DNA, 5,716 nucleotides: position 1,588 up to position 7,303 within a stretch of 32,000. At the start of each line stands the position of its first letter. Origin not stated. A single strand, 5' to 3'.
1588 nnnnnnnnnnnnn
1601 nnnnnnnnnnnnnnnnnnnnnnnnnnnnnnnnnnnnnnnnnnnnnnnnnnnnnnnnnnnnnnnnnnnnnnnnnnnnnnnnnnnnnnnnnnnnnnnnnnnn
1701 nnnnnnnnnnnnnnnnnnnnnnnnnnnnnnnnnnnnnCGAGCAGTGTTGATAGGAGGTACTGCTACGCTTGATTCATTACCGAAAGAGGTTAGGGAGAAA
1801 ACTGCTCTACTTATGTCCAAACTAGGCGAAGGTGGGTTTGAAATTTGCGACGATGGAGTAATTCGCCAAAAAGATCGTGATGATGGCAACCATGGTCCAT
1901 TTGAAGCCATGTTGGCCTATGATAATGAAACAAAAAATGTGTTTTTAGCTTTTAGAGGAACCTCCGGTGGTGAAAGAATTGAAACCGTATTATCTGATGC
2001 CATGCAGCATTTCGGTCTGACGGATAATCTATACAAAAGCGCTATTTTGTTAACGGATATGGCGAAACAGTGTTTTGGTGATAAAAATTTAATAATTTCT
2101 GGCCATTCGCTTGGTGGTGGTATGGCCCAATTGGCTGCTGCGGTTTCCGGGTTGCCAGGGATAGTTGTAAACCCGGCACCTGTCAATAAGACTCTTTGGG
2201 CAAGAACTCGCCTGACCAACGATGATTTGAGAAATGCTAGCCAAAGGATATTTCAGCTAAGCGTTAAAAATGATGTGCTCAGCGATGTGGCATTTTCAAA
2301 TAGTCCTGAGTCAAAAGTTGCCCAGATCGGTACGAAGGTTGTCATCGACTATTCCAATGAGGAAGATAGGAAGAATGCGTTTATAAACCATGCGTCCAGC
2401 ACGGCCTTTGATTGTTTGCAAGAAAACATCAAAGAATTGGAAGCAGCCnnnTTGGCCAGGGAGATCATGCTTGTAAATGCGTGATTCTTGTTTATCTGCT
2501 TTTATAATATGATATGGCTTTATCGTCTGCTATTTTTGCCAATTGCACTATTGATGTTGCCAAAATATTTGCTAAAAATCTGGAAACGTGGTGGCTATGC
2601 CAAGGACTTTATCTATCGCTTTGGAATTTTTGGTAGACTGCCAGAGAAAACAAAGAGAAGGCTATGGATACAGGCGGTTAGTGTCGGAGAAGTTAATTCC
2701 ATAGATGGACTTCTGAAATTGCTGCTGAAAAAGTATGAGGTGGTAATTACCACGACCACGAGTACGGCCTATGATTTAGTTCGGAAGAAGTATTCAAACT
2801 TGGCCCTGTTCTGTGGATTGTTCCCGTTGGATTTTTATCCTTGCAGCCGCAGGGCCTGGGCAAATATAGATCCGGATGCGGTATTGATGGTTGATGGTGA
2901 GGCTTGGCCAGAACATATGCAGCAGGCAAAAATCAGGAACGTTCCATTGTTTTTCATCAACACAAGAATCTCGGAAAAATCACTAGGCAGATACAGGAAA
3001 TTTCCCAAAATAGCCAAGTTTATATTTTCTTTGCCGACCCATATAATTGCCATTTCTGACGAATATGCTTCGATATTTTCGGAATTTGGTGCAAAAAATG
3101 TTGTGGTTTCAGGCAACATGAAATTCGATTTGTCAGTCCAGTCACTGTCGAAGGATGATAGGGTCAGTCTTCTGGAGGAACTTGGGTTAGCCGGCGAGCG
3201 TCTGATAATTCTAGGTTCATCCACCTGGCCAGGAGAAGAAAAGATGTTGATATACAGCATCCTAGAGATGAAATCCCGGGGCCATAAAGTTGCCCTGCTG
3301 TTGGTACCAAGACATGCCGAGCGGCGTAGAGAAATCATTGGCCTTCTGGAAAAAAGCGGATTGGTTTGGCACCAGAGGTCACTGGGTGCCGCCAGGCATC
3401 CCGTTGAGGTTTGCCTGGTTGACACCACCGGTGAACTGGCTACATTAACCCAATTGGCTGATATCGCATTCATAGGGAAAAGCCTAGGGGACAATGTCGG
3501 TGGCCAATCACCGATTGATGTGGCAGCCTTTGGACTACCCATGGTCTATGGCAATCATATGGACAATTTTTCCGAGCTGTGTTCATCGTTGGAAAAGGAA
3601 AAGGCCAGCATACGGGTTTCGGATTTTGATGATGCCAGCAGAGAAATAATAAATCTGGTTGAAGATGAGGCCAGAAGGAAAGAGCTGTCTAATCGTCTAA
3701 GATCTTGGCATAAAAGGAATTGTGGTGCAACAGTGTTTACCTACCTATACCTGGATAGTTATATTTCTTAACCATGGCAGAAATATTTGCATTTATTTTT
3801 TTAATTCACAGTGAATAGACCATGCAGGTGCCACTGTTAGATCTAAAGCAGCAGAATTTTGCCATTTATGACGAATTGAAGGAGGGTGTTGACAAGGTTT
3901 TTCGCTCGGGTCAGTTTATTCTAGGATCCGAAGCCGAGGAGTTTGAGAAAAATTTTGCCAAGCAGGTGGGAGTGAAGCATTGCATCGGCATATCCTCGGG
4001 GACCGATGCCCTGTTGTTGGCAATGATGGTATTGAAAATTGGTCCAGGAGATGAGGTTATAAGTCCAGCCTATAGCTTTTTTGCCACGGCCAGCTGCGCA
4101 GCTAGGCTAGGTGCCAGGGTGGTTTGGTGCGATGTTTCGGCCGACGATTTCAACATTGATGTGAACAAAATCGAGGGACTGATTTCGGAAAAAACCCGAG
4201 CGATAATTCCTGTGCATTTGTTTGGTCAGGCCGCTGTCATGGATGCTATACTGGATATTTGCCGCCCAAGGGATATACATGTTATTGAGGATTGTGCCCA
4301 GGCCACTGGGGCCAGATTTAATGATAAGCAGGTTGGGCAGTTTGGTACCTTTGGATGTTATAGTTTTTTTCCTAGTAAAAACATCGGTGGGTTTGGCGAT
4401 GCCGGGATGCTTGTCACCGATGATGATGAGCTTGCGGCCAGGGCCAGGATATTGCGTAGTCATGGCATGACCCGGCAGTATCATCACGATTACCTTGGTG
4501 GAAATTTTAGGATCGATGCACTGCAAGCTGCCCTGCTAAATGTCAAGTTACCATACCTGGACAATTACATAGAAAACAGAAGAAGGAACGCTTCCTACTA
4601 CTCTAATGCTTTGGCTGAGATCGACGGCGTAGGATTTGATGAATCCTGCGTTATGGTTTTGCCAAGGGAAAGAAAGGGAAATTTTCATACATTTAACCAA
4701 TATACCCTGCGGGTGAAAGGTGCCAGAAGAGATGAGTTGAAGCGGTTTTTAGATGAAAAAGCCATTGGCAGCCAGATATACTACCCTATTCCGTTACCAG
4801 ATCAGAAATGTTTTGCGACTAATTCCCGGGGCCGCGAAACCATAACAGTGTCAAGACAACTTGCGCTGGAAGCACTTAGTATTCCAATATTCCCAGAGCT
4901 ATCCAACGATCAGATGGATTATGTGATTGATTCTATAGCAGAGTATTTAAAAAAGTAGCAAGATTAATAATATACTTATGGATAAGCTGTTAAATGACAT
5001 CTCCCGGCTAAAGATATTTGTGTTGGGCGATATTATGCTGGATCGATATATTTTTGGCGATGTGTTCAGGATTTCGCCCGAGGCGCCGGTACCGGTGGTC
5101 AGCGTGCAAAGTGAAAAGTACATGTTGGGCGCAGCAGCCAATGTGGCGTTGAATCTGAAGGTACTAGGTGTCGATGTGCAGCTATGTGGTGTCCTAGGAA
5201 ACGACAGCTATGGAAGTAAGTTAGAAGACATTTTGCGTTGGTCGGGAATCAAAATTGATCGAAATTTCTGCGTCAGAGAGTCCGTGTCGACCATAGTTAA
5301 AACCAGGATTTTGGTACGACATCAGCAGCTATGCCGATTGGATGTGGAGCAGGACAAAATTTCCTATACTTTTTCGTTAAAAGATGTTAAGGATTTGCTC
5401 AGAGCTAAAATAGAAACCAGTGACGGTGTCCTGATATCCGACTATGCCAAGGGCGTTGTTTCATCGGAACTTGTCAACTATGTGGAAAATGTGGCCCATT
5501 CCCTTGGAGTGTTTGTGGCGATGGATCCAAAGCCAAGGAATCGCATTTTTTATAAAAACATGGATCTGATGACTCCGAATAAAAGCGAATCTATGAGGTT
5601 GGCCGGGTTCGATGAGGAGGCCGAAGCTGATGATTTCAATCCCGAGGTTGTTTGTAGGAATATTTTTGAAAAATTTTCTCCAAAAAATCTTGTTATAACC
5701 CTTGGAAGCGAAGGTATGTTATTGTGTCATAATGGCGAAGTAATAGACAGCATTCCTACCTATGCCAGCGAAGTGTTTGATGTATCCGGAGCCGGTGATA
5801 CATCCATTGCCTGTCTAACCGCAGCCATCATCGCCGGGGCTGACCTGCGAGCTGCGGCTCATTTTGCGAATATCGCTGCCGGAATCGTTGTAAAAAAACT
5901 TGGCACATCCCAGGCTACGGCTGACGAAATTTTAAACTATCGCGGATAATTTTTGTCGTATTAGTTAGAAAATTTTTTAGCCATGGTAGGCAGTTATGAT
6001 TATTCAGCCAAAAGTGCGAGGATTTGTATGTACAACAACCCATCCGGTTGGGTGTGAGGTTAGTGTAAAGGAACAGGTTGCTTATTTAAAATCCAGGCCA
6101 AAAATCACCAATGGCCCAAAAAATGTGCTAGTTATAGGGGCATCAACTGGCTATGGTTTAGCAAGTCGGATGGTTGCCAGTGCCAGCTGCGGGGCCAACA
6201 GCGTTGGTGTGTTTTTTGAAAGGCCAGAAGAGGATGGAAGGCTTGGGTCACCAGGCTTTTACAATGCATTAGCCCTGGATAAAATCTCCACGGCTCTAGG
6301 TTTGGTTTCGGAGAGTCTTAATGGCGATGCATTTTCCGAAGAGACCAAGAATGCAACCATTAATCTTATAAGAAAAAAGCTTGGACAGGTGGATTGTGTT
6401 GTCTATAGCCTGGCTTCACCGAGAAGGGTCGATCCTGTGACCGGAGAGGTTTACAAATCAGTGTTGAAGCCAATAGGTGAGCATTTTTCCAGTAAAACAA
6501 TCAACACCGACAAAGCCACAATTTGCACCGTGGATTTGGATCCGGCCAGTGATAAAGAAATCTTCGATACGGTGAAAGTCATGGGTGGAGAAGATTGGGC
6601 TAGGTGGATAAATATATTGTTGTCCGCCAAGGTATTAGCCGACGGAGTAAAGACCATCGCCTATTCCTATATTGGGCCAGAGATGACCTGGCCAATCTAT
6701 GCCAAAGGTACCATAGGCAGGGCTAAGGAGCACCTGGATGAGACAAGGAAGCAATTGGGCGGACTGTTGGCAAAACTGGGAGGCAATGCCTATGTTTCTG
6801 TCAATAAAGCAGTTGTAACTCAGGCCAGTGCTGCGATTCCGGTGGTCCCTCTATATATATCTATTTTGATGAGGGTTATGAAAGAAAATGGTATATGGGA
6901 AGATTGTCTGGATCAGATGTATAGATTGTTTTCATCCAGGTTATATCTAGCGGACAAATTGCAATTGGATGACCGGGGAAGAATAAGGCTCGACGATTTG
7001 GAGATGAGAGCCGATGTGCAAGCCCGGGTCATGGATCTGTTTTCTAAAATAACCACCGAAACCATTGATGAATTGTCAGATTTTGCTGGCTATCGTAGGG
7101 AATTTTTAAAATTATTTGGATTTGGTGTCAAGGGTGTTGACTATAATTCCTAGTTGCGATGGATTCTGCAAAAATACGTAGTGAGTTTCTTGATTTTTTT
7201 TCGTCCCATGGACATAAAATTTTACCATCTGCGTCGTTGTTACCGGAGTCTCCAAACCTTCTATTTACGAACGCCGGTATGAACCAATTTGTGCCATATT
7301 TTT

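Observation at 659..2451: Candidate type III secretion chaperone plus class-3 lipase effector pair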

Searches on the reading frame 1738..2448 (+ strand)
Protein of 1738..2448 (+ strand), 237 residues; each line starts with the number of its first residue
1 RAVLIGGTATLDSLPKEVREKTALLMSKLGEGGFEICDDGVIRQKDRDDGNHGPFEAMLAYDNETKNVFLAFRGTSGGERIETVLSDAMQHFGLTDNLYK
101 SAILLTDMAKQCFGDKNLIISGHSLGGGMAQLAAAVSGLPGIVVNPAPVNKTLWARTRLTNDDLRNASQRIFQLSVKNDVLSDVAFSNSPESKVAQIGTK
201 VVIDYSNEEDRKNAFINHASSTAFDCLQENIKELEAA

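Call 55: find_related_loci(query=A4, collection=genome_contigs, flank=10000)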
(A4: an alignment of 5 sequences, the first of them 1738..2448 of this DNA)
Query A4 (237 aa) in genome_contigs; peptide patterns used: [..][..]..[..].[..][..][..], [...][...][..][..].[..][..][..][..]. (x = any residue, [..] = any of these).
256 stretches matched a pattern; 2 encode a relative of the query (tblastn E <= 1e-3); 2 distinct loci.
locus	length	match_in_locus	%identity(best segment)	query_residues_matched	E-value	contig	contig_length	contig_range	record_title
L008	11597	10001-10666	57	10-234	2e-84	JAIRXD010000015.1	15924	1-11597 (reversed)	MAG: Puniceicoccales bacterium isolate Gsp477_bin142 k119_4821827, whole genome shotgun sequence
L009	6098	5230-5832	30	1-206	4e-25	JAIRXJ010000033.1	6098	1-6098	MAG: Puniceicoccales bacterium isolate Gsp477_bin153 k119_2299645, whole genome shotgun sequence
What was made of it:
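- Tried and rejected: The genome_contigs scan with the lipase alignment found only two GTDB species, both Gsp477 MAGs (call 55).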

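Call 65: find_related_loci(query=A4, collection=metagenome_contigs, flank=10000)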
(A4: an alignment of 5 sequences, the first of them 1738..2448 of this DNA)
Query A4 (237 aa) in metagenome_contigs; peptide patterns used: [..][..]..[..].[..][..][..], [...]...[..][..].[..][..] (x = any residue, [..] = any of these).
275 stretches matched a pattern, but none encodes a relative of the query by tblastn (E <= 1e-3).
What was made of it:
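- Tried and rejected: The metagenome_contigs scan found nothing (call 65).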

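Call 75: search_solved_structures(query=A4, max_evalue=1, show_alignments=2)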
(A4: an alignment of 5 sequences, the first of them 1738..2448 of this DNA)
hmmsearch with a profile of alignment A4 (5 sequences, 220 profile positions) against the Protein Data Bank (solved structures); distinct sequences matched with E-value up to 1: 15.
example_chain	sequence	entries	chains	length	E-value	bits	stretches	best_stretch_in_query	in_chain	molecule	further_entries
7ubz_B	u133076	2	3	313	0.0055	19.3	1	62-138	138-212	T6SS lipase effector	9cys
5ap9_A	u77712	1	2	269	0.05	16.2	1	42-120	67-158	LIPASE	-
1dt3_A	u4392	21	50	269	0.082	15.5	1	42-120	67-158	LIPASE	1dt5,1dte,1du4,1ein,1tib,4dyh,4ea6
37cb_A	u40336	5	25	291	0.097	15.2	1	42-120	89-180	Lipase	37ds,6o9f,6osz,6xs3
37bv_A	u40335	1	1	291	0.11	15.1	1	42-120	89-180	Lipase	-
4fle_A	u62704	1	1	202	0.16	14.5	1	102-132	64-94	esterase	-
9bi7_A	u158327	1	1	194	0.23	14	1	98-132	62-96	Esterase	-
3ngm_A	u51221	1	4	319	0.27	13.7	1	42-125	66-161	Extracellular lipase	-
6unv_A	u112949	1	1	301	0.32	13.5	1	42-121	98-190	Lipase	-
1gt6_A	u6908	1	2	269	0.47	13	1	42-120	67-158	Lipase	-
2hl6_A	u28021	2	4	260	0.53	12.8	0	97-120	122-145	Feruloyl esterase A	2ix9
1usw_A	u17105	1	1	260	0.53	12.8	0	97-120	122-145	FERULOYL ESTERASE A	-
1uwc_A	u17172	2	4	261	0.53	12.8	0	97-120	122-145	FERULOYL ESTERASE A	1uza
9if7_SS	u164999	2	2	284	0.69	12.4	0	105-155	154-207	Pre-mRNA-splicing factor SPF27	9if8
5xk2_A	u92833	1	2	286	0.72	12.4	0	98-121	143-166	Diacylglycerol lipase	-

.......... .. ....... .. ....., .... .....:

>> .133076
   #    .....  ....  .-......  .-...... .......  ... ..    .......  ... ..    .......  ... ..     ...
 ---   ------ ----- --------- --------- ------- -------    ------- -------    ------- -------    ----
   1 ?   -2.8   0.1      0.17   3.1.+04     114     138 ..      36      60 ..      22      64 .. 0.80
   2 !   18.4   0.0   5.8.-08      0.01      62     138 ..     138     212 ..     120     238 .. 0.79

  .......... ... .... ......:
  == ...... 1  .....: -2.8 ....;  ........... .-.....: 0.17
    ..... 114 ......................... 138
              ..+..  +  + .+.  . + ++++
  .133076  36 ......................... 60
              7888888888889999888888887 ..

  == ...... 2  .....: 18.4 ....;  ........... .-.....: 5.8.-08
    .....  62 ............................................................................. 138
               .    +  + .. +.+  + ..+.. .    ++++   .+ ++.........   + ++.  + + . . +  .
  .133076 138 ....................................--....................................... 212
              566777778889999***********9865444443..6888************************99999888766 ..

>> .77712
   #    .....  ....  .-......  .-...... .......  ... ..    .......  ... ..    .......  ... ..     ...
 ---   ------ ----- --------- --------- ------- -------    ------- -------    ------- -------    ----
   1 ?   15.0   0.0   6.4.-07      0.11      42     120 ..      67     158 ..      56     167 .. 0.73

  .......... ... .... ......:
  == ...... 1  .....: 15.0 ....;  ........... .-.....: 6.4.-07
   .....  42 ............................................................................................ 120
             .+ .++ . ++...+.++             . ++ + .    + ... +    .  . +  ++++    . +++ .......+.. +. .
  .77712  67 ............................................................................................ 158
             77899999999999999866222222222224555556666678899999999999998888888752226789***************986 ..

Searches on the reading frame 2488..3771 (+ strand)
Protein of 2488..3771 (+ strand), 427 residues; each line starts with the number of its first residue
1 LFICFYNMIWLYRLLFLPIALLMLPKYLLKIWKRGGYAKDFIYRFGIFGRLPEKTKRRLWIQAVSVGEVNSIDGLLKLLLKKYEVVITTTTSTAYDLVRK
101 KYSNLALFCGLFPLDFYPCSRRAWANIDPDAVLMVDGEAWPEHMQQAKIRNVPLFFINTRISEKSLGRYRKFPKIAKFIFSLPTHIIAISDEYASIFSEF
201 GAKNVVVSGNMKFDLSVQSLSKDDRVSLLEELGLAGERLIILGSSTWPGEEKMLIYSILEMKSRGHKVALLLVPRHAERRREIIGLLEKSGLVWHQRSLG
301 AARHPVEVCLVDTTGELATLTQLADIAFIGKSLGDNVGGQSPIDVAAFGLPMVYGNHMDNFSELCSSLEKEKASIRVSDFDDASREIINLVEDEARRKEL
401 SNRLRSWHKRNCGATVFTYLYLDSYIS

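Call 15: search_protein_families(library=pfam, proteins=[window:2488-3771:+], max_evalue=0.001)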
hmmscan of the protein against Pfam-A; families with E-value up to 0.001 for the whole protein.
window:2488-3771:+ (427 aa): 1 family
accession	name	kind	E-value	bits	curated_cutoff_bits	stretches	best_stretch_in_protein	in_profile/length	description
PF04413.22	Glycos_transf_N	-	1e-42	146.2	23.9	1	44-214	6-178/179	3-Deoxy-D-manno-octulosonic-acid transferase (kdotransferase)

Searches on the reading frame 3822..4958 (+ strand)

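Call 15: search_protein_families(library=pfam, proteins=[window:3822-4958:+], max_evalue=0.001)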
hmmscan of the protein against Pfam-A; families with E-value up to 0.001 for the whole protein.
window:3822-4958:+ (378 aa): 4 families
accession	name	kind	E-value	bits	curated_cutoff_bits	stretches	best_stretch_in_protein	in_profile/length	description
PF01041.23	DegT_DnrJ_EryC1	-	6.9e-113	377.9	19.8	1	17-372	5-359/360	DegT/DnrJ/EryC1/StrS aminotransferase family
PF00155.27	Aminotran_1_2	-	6.1e-08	32.7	19.7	1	36-159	41-187/361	Aminotransferase class I and II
PF00266.25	Aminotran_5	-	2.7e-06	27.1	21.5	1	37-167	44-185/371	Aminotransferase class-V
PF01212.27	Beta_elim_lyase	-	0.00044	20.1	27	0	39-163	35-174/288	Beta-eliminating lyase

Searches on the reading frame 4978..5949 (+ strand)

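Call 15: search_protein_families(library=pfam, proteins=[window:4978-5949:+], max_evalue=0.001)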
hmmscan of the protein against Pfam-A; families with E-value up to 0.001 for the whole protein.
window:4978-5949:+ (323 aa): 1 family
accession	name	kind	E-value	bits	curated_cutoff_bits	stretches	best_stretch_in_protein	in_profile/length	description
PF00294.29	PfkB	-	2.9e-37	129.1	25.8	1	12-312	3-297/302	pfkB family carbohydrate kinase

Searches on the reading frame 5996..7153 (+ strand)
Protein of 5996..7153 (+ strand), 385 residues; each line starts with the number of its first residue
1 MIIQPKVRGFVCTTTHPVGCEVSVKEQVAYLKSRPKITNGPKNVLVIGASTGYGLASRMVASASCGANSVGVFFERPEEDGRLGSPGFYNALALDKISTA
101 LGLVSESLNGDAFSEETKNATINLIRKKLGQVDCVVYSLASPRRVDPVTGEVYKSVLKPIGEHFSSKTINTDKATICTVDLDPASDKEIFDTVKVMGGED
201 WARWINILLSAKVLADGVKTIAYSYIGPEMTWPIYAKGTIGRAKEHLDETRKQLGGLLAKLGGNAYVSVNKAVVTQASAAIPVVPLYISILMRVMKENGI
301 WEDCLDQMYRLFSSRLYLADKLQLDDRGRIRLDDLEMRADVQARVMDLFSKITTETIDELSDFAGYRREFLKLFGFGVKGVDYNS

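Call 15: search_protein_families(library=pfam, proteins=[window:5996-7153:+], max_evalue=0.001)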
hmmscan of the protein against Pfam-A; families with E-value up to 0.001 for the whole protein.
window:5996-7153:+ (385 aa): 3 families
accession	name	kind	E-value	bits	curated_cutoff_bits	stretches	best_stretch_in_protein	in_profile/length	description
PF12241.14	Enoyl_reductase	-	9.3e-104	346.4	22.1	1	82-317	1-236/236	Trans-2-enoyl-CoA reductase catalytic region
PF12242.14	Eno-Rase_NADH_b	-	2.1e-33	114.4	23.4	1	2-79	1-78/79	NAD(P)H binding domain of trans-2-enoyl-CoA reductase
PF07055.18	Eno-Rase_FAD_bd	-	1.5e-26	93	25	1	324-384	1-61/64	Enoyl reductase FAD binding domain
